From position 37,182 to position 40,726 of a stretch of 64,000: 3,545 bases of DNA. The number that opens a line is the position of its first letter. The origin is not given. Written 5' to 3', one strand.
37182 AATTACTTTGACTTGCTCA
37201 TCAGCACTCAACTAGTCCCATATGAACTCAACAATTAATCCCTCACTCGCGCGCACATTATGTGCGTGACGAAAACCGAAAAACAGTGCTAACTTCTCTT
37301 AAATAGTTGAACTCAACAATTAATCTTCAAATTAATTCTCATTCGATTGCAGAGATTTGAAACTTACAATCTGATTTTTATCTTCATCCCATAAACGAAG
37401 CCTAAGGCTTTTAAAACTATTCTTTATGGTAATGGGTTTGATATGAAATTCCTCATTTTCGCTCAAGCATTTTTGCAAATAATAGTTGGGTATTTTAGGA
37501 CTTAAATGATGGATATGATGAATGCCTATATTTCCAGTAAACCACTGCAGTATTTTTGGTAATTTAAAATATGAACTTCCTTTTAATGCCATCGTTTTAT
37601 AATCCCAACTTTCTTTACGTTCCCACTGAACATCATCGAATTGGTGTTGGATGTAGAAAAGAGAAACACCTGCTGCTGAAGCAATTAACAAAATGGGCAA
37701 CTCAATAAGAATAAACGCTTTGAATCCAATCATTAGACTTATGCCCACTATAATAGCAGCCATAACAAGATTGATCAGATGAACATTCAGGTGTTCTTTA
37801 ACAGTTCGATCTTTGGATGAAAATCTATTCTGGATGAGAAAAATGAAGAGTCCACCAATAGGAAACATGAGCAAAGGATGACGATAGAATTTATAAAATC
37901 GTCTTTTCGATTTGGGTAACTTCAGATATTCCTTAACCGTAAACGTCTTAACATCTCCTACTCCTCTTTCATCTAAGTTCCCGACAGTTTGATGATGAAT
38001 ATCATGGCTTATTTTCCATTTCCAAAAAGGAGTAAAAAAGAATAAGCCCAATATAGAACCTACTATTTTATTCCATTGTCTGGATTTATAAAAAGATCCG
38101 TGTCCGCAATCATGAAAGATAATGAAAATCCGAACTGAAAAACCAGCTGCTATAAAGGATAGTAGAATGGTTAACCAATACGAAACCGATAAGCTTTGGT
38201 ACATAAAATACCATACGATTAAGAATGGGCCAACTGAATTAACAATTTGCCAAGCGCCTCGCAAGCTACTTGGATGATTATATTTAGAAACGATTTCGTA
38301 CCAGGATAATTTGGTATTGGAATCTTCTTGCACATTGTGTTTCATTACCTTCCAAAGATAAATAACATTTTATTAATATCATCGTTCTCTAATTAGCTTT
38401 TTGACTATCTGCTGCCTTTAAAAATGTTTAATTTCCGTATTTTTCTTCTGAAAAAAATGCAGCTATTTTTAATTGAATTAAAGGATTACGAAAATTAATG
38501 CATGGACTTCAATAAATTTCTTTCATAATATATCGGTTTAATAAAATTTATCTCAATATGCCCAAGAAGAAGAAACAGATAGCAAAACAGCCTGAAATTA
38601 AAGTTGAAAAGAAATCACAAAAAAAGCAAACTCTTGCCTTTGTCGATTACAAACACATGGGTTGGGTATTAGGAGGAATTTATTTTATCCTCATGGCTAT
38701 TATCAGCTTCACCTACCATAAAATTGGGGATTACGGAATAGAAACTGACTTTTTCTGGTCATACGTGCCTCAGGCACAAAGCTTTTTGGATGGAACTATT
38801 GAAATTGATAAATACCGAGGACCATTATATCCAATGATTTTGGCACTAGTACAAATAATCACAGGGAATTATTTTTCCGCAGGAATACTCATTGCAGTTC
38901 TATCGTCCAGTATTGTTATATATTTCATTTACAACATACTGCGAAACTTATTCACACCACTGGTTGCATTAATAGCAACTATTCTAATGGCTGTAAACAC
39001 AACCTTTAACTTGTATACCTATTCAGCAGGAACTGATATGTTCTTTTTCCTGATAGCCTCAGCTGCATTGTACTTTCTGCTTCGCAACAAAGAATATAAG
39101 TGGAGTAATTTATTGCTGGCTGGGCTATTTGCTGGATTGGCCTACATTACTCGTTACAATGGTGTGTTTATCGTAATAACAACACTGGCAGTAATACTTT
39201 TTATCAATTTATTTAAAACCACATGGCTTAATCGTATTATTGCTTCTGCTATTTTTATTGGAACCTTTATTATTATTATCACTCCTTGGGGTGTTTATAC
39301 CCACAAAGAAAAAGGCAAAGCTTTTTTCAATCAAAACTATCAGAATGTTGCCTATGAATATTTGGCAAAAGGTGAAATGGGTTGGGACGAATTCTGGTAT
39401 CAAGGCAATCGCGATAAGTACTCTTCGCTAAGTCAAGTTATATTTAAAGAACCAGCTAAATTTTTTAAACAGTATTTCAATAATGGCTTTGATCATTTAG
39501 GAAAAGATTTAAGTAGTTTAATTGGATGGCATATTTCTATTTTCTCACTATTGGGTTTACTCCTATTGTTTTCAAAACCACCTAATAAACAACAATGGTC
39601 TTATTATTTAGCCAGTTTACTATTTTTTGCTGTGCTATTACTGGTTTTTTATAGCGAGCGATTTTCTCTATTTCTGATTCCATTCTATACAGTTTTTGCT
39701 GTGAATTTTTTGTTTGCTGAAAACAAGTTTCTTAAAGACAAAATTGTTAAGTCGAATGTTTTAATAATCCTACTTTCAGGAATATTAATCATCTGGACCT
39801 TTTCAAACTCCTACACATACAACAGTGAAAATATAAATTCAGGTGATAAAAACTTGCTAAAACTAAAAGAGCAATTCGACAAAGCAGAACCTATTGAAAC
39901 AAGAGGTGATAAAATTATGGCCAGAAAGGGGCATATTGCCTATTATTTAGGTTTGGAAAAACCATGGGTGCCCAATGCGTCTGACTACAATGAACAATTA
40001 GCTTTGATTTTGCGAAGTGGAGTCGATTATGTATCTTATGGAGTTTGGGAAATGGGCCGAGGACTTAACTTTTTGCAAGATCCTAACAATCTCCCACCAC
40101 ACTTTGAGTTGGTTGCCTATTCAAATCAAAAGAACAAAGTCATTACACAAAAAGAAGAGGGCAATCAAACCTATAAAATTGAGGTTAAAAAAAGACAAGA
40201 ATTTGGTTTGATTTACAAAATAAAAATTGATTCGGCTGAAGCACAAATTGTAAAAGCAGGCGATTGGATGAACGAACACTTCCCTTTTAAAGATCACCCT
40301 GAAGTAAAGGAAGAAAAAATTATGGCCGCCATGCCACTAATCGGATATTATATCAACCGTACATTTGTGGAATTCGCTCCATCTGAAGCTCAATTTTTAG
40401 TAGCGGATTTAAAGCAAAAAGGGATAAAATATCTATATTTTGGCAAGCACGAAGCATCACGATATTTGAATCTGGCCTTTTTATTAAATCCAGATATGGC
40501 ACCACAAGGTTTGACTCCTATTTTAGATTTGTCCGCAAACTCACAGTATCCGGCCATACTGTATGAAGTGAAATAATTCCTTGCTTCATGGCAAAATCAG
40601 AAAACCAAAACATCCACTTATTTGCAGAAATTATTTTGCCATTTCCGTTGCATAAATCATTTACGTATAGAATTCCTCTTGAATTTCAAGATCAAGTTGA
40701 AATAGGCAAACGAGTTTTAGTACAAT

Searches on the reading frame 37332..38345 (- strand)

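Call 47: search_protein_families(library=pfam, proteins=[window:37332-38345:-], max_evalue=0.00001)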
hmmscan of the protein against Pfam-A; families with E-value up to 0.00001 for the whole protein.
window:37332-38345:- (337 aa): 1 family
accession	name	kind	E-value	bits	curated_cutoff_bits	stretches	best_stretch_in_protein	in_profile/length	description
PF00487.30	FA_desaturase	-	5.8e-33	115.2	29.7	1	57-295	3-236/253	Fatty acid desaturase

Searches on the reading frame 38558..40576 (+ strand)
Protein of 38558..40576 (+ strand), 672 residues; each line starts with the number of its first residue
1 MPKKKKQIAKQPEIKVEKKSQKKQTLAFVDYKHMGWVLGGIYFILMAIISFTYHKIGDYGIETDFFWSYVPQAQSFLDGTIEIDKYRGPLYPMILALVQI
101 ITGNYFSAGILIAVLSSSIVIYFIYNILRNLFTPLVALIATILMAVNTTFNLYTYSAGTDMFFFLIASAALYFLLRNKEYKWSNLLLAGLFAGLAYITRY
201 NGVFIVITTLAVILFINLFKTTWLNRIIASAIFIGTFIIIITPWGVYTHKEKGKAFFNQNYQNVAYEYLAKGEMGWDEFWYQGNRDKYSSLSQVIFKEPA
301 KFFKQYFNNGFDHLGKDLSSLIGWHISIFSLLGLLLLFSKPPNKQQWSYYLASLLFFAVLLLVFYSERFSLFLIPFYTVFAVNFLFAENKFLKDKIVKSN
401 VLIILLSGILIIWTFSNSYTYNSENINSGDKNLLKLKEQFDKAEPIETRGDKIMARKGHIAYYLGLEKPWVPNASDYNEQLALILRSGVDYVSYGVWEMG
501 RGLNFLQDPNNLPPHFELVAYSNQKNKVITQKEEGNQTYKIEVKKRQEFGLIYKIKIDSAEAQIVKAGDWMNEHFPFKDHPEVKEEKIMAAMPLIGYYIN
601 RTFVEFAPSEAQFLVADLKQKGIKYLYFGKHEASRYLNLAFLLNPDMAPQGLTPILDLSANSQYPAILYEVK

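Call 47: search_protein_families(library=pfam, proteins=[window:38558-40576:+], max_evalue=0.00001)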
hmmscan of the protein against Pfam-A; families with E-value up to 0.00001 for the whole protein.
window:38558-40576:+ (672 aa): 1 family
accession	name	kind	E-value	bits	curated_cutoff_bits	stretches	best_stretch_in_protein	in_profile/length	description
PF13231.12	PMT_2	-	2.5e-17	64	26.1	1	88-244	3-157/160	Dolichyl-phosphate-mannose-protein mannosyltransferase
